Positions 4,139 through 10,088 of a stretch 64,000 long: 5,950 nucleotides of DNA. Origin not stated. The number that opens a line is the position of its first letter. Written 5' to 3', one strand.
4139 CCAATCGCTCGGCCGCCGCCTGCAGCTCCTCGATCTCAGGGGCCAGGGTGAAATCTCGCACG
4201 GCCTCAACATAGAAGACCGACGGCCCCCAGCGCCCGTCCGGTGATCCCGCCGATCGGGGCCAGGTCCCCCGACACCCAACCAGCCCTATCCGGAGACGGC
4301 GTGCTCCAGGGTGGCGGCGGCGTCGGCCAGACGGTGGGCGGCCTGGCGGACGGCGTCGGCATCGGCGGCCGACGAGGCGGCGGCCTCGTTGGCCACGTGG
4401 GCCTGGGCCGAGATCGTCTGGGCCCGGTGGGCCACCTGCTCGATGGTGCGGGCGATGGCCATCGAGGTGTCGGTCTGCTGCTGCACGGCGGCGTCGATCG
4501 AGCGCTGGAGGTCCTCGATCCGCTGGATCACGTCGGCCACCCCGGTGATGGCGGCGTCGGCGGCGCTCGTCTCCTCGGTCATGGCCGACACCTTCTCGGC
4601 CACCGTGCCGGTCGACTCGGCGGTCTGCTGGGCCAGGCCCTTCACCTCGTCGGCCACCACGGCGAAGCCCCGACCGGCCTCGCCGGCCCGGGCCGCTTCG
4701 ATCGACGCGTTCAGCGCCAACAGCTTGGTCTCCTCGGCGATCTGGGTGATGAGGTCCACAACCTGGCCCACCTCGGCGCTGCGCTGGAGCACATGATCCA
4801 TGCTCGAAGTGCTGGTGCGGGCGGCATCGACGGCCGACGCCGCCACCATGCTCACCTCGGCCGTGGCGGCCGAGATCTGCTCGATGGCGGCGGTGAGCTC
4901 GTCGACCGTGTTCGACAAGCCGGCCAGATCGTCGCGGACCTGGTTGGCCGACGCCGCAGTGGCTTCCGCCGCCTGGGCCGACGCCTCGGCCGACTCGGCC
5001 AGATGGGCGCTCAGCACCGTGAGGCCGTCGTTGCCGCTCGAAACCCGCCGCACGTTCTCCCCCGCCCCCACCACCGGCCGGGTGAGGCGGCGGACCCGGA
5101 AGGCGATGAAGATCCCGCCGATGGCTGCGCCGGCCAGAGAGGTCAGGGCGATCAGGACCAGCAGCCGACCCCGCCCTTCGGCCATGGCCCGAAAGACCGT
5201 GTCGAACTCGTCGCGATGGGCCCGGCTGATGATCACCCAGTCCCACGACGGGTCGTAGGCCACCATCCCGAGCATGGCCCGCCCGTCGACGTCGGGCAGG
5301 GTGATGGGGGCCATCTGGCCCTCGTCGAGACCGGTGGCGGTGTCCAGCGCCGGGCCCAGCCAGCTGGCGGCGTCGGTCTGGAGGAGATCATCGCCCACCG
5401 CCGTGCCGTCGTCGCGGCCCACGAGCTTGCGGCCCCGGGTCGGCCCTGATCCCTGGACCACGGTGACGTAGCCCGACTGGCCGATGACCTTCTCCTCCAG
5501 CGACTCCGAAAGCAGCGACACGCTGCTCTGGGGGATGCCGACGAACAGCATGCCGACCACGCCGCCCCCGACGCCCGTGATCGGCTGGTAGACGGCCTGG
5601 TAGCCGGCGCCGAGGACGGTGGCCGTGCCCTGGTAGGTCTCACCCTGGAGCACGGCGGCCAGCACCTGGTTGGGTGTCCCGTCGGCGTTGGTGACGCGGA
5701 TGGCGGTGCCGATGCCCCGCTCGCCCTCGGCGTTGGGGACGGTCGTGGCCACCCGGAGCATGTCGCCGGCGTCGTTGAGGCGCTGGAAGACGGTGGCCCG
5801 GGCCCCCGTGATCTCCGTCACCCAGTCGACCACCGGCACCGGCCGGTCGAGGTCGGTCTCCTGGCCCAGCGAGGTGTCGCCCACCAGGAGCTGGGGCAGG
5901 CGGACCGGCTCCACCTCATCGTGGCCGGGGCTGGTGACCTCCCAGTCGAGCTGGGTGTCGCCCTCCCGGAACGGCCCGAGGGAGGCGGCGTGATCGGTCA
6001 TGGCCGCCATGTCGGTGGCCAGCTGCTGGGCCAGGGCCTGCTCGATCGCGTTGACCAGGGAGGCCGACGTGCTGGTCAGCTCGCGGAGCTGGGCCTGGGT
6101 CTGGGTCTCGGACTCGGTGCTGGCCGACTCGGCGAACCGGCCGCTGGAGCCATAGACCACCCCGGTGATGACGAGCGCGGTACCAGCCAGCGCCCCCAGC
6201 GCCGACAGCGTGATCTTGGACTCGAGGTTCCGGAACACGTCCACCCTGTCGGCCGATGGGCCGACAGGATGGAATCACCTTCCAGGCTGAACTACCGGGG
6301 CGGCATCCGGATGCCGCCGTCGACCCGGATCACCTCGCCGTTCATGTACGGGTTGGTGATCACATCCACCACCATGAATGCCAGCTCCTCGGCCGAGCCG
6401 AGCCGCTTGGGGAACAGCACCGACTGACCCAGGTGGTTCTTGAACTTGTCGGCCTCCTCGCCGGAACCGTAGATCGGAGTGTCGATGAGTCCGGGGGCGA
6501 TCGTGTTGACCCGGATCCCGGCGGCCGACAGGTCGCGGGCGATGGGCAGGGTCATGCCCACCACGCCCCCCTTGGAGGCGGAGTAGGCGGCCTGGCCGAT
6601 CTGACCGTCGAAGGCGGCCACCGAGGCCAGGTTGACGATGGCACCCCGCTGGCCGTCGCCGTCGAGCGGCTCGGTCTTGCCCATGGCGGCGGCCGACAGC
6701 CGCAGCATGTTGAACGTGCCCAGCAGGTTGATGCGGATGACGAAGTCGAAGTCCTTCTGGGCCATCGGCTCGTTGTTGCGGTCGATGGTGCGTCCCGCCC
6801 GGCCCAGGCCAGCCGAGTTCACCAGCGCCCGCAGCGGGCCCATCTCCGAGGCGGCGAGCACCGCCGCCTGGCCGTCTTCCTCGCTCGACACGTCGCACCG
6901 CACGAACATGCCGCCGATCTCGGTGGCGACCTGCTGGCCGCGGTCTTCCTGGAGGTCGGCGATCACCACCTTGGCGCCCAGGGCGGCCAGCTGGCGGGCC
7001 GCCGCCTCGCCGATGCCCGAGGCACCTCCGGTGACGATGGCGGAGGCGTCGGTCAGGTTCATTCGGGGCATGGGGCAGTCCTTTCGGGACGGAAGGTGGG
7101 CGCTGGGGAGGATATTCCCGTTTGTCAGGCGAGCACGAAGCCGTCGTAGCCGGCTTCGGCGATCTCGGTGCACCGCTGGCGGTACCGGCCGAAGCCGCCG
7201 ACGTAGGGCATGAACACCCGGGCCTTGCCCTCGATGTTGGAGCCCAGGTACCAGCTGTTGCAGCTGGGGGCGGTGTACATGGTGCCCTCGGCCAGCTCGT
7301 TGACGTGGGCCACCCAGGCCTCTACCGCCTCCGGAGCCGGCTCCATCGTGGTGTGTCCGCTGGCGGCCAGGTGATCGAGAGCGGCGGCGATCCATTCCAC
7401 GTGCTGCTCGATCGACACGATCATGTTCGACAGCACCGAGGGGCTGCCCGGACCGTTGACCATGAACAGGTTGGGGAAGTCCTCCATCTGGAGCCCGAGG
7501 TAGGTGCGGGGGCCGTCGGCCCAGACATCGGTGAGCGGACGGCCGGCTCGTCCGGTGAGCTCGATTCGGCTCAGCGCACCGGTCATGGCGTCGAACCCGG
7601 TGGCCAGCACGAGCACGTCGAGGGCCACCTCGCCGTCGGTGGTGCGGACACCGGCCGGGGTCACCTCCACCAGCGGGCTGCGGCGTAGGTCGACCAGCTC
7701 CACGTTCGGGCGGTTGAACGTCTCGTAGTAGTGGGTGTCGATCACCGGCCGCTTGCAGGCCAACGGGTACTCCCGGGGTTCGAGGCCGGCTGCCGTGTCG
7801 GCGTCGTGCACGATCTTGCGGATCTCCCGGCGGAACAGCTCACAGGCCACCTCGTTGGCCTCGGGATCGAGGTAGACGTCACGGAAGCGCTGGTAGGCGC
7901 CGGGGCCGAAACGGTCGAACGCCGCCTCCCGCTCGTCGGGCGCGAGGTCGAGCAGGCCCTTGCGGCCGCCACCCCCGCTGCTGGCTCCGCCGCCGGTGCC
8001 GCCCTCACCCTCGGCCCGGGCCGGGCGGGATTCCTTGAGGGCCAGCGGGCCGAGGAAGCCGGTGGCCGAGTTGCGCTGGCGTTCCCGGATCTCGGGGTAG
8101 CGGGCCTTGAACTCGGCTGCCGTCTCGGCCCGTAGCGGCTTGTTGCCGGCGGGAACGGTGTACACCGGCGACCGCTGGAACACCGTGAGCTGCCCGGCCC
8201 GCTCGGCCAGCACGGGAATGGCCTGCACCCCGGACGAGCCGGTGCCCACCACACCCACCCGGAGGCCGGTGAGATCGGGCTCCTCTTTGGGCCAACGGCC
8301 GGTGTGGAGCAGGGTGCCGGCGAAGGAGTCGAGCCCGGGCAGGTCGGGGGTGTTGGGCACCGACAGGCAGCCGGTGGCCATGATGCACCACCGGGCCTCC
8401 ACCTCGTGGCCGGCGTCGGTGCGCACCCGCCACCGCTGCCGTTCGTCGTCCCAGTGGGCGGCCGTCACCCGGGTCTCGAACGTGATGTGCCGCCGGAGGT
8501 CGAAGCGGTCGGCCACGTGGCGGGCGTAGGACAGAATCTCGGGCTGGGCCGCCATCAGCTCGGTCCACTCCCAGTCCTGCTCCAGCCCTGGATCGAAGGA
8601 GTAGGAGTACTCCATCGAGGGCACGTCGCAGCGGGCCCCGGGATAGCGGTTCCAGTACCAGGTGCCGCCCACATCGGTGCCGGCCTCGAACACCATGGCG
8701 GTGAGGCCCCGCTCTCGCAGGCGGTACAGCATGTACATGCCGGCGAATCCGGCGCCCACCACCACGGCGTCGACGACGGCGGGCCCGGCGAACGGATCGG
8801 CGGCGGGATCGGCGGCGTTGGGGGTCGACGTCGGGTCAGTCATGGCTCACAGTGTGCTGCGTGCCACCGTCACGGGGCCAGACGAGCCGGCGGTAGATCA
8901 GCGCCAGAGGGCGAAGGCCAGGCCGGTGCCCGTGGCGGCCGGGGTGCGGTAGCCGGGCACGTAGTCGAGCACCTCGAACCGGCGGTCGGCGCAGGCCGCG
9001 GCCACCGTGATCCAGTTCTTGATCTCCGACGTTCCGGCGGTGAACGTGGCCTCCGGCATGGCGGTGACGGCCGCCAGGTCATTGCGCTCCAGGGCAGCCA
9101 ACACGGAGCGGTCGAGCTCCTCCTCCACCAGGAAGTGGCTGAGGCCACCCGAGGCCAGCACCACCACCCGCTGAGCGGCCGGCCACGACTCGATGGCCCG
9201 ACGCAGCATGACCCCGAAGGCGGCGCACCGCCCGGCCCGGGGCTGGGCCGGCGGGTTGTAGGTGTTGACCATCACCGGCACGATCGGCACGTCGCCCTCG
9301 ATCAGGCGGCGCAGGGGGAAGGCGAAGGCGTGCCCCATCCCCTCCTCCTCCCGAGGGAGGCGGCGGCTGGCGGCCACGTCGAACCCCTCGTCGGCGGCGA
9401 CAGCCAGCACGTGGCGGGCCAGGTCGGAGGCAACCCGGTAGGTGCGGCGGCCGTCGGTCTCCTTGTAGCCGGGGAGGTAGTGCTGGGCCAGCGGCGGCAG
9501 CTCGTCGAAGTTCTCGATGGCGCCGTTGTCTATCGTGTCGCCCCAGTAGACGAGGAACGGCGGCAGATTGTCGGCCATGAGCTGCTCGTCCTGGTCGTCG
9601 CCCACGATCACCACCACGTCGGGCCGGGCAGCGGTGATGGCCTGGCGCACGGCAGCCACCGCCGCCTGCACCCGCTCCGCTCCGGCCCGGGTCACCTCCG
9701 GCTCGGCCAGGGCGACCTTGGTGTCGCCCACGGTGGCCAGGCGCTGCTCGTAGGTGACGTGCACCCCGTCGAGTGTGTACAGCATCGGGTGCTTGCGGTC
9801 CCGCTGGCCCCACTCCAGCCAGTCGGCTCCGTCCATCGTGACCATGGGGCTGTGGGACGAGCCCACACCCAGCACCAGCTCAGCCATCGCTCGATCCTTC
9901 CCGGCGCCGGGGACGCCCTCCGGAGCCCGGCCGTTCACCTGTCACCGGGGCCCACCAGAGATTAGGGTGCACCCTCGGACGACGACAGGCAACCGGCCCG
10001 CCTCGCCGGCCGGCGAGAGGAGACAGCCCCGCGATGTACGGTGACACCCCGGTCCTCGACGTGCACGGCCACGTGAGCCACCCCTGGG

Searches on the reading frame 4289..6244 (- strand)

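Call 86: search_protein_families(library=pfam, proteins=[window:4289-6244:-], max_evalue=0.0001)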
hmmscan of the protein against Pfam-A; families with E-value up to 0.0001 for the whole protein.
window:4289-6244:- (652 aa): 3 families
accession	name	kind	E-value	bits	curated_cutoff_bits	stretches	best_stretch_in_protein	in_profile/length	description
PF17201.10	Cache_3-Cache_2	-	1.4e-62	212.1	27.7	1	40-353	3-295/299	Cache 3/Cache 2 fusion domain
PF00015.26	MCPsignal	-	5.1e-26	92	34.6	1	479-623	22-166/172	Methyl-accepting chemotaxis protein (MCP) signalling domain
PF17202.10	sCache_3_3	-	4e-22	79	28.8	1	135-243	6-101/107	Single cache domain 3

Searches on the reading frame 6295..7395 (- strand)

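Call 86: search_protein_families(library=pfam, proteins=[window:6295-7395:-], max_evalue=0.0001)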
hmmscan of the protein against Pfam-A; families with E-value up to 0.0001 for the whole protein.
window:6295-7395:- (367 aa): 4 families
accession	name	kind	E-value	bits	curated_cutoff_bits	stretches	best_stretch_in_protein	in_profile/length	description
PF00106.31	adh_short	-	5.4e-46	157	26.6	1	119-311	3-189/195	short chain dehydrogenase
PF13561.12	adh_short_C2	-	6.8e-44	150.7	27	1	125-362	3-235/236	Enoyl-(Acyl carrier protein) reductase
PF08659.16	KR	-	8.8e-08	32.7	22.6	1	118-274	2-152/180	KR domain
PF23441.1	SDR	-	2.4e-05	24.3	27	1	114-362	5-255/258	SDR-like rossmann domain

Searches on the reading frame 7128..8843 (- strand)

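Call 86: search_protein_families(library=pfam, proteins=[window:7128-8843:-], max_evalue=0.0001)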
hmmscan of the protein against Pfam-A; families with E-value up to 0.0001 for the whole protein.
window:7128-8843:- (572 aa): 8 families
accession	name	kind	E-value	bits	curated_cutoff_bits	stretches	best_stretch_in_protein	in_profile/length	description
PF13738.12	Pyr_redox_3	-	2.8e-14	53.5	30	1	27-227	1-198/305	Pyridine nucleotide-disulphide oxidoreductase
PF07992.20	Pyr_redox_2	-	4.3e-14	53.1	26.1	1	25-247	2-195/291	Pyridine nucleotide-disulphide oxidoreductase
PF13450.12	NAD_binding_8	-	1.6e-11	44.7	21.9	1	28-75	1-48/68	NAD(P)-binding Rossmann-like domain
PF00743.25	FMO-like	-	8.2e-11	41.5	22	1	27-224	5-214/532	Flavin-binding monooxygenase-like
PF01266.30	DAO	-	2.8e-09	37.4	27.9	0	25-63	1-40/353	FAD dependent oxidoreductase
PF13434.12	Lys_Orn_oxgnase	-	7.7e-07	29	21.3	1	104-251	98-248/339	L-lysine 6-monooxygenase/L-ornithine 5-monooxygenase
PF03486.20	HI0933_like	-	1.3e-06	28.5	50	0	118-165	122-170/244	HI0933-like protein Rossmann domain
PF13454.12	NAD_binding_9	-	2.6e-05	24.7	21.8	0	27-158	1-153/155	FAD-NAD(P)-binding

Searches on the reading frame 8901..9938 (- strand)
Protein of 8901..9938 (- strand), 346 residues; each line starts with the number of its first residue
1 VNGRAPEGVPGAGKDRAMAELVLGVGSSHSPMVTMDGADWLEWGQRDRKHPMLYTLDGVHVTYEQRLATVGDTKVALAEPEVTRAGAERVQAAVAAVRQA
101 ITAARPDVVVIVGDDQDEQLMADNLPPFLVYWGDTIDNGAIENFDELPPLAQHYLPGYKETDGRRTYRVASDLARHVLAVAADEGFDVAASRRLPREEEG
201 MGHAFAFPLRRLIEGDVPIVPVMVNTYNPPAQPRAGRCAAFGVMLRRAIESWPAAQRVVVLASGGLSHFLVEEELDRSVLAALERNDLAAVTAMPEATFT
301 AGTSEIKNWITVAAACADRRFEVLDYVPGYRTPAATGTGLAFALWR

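Call 86: search_protein_families(library=pfam, proteins=[window:8901-9938:-], max_evalue=0.0001)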
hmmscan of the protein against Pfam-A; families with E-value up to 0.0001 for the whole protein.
window:8901-9938:- (346 aa): 1 family
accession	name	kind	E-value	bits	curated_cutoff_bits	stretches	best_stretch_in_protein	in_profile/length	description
PF02900.23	LigB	-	3.3e-19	69.4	26.3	1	90-339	27-267/269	Catalytic LigB subunit of aromatic ring-opening dioxygenase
